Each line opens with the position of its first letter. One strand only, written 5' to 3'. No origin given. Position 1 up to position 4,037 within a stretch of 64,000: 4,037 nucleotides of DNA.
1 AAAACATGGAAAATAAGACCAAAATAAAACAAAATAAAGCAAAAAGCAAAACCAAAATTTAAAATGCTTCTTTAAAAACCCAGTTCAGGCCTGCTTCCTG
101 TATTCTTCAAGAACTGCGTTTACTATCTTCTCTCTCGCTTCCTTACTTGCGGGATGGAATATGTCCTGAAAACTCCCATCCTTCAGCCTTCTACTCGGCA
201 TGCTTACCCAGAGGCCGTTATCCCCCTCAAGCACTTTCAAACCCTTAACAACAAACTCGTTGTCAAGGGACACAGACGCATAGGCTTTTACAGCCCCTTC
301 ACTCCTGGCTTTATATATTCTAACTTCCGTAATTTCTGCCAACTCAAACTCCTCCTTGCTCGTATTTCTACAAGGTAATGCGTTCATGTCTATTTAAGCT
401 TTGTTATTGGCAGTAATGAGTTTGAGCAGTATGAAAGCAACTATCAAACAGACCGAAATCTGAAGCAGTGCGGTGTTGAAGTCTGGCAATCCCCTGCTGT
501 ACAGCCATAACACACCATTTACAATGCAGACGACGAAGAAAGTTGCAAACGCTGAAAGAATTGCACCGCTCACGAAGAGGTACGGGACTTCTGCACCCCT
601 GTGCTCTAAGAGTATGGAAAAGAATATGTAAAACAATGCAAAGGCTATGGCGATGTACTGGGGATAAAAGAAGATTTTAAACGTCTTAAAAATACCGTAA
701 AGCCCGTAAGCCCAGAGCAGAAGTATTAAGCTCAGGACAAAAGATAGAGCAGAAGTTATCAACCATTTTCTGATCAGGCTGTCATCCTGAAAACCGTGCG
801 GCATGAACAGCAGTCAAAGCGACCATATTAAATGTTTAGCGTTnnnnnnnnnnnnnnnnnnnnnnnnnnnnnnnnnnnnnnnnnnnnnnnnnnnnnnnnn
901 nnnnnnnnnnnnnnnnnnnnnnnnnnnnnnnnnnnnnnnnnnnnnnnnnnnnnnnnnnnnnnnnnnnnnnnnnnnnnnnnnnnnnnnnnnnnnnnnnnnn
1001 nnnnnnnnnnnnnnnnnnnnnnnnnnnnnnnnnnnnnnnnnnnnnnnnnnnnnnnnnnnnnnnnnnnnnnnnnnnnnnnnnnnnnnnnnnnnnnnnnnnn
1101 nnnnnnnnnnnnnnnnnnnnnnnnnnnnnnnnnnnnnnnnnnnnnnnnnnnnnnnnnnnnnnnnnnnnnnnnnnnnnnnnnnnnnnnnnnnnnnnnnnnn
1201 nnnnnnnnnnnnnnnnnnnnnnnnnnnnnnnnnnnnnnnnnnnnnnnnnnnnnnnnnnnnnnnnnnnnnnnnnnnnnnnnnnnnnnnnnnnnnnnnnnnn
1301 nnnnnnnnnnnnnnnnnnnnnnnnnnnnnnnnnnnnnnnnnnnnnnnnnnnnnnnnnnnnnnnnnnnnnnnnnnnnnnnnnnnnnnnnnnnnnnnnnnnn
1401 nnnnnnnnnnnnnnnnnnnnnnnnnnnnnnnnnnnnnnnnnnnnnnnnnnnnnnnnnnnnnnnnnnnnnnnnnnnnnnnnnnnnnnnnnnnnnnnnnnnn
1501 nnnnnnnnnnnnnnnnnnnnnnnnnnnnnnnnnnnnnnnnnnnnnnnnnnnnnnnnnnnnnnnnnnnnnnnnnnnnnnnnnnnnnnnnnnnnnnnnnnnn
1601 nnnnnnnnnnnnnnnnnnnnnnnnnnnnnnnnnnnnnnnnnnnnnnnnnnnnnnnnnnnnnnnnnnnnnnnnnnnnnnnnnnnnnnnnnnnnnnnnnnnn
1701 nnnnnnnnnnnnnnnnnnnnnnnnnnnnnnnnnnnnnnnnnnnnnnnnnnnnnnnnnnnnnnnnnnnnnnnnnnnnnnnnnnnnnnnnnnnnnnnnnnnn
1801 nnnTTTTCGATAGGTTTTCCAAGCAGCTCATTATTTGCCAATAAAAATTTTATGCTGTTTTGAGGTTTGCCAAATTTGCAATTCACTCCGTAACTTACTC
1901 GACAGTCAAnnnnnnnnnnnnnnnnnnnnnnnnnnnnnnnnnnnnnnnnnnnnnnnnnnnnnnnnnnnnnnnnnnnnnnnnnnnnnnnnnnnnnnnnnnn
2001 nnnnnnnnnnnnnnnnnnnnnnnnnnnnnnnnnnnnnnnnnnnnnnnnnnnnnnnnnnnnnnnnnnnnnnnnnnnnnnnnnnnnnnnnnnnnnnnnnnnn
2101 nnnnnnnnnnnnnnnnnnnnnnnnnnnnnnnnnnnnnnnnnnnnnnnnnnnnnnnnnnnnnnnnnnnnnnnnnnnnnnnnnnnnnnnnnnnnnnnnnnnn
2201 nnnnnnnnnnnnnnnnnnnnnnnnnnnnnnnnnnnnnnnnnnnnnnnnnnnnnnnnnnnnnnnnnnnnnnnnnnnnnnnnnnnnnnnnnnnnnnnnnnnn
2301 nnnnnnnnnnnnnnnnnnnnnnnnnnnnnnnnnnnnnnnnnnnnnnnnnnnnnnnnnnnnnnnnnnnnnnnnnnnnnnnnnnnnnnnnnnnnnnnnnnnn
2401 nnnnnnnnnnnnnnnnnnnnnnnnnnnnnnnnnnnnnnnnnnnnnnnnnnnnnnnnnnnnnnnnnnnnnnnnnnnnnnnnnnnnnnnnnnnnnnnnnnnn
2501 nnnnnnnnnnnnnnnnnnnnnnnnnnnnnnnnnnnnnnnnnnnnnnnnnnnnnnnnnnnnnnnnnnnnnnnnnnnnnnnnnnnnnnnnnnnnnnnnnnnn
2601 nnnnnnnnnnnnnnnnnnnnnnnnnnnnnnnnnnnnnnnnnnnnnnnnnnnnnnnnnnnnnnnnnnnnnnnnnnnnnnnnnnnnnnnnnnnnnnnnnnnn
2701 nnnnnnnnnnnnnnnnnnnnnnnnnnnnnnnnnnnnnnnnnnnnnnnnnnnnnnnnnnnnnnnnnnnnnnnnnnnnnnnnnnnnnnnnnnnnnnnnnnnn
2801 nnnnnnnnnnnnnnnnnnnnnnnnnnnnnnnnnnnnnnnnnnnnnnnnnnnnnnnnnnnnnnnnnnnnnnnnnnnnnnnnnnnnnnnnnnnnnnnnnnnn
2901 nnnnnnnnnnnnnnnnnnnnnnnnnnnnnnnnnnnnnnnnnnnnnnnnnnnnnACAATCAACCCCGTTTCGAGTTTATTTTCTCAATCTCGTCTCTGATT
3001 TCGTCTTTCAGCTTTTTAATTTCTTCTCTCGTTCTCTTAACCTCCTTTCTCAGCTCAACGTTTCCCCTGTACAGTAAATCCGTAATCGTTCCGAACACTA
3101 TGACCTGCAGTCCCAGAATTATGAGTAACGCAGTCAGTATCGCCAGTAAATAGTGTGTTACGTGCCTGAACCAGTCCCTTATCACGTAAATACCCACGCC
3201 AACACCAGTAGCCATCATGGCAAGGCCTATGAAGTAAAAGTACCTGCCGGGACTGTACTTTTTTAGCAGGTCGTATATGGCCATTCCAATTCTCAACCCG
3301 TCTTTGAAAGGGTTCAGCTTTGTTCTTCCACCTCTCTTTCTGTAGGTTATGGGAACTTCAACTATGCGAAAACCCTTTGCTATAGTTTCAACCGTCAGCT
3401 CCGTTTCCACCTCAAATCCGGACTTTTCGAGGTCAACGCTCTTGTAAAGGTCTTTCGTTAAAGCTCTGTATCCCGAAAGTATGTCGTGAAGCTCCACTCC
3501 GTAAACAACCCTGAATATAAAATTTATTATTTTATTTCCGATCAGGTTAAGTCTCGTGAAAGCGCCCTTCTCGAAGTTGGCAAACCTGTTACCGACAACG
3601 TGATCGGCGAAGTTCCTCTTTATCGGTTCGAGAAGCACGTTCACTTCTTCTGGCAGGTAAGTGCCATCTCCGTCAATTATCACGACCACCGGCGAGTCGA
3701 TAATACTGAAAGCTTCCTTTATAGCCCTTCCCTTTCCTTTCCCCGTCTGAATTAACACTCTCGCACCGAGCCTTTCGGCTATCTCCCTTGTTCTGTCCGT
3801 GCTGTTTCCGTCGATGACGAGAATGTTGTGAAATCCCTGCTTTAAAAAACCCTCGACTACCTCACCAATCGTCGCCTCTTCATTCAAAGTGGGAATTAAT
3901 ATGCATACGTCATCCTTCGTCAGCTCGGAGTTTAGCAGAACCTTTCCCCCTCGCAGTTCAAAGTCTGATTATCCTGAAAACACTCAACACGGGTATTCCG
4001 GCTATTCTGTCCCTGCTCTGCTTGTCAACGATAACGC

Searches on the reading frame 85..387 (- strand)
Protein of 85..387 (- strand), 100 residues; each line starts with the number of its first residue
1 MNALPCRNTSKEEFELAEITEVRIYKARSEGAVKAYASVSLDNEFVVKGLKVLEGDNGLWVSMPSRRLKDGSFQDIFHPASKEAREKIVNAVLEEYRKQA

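Call 102: find_encoding_contigs(protein=window:85-387:-, flank=10000, max_places=1)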
Protein window:85-387:- (100 aa): 19 contigs read that carry it; 1 place shown.
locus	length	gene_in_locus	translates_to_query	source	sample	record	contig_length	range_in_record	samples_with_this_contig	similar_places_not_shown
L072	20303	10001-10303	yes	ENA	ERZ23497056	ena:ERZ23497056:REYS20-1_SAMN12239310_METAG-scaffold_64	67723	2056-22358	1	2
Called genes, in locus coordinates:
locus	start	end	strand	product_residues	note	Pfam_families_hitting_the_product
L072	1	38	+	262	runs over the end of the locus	PF13630:SdpI, PF07853:DUF1648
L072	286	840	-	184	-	-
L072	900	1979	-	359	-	PF07854:DUF1646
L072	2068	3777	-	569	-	PF05693:Glycogen_syn (weak), PF08323:Glyco_transf_5 (weak), PF13439:Glyco_transf_4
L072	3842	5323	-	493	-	PF00289:Biotin_carb_N, PF02786:CPSase_L_D2, PF07478:Dala_Dala_lig_C, PF02785:Biotin_carb_C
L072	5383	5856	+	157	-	PF17146:PIN_6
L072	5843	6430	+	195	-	PF00156:Pribosyltran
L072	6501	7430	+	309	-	PF00535:Glycos_transf_2, PF13641:Glyco_tranf_2_3 (weak)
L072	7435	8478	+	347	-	PF04055:Radical_SAM, PF19288:CofH_C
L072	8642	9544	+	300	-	PF00348:polyprenyl_synt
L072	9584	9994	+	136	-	-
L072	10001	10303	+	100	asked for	PF04026:SpoVG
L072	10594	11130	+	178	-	PF00149:Metallophos (weak), PF12850:Metallophos_2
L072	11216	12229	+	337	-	PF00709:Adenylsucc_synt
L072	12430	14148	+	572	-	PF23613:ELP3_N, PF04055:Radical_SAM, PF16199:Radical_SAM_C, PF00583:Acetyltransf_1 (faint)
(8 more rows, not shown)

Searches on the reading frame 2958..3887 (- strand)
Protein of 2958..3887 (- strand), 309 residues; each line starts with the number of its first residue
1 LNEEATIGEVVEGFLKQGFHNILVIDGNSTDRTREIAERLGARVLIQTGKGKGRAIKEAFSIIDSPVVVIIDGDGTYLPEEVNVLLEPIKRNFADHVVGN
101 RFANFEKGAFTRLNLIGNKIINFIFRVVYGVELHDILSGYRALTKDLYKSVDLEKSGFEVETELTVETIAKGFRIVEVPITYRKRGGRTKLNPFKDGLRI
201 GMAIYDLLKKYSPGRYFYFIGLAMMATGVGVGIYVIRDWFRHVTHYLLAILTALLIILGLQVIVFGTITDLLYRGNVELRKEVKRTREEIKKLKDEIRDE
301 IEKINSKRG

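Call 27: search_protein_families(library=pfam, proteins=[window:2958-3887:-], max_evalue=0.01)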
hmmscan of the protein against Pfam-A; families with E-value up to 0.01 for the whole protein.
window:2958-3887:- (309 aa): 4 families
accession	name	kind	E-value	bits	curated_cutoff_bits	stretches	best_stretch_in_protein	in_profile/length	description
PF00535.33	Glycos_transf_2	-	1.5e-23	84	23.3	1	2-149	8-165/168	Glycosyl transferase family 2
PF13641.12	Glyco_tranf_2_3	-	2.7e-05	24.8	27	1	2-89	11-111/230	Glycosyltransferase like family 2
PF13704.12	Glyco_tranf_2_4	-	0.00021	22.2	27.5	1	2-47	2-47/98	Glycosyl transferase family 2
PF23552.2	ParB_C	-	0.0029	17.5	23.8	1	33-54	9-31/50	ParB dimerisation domain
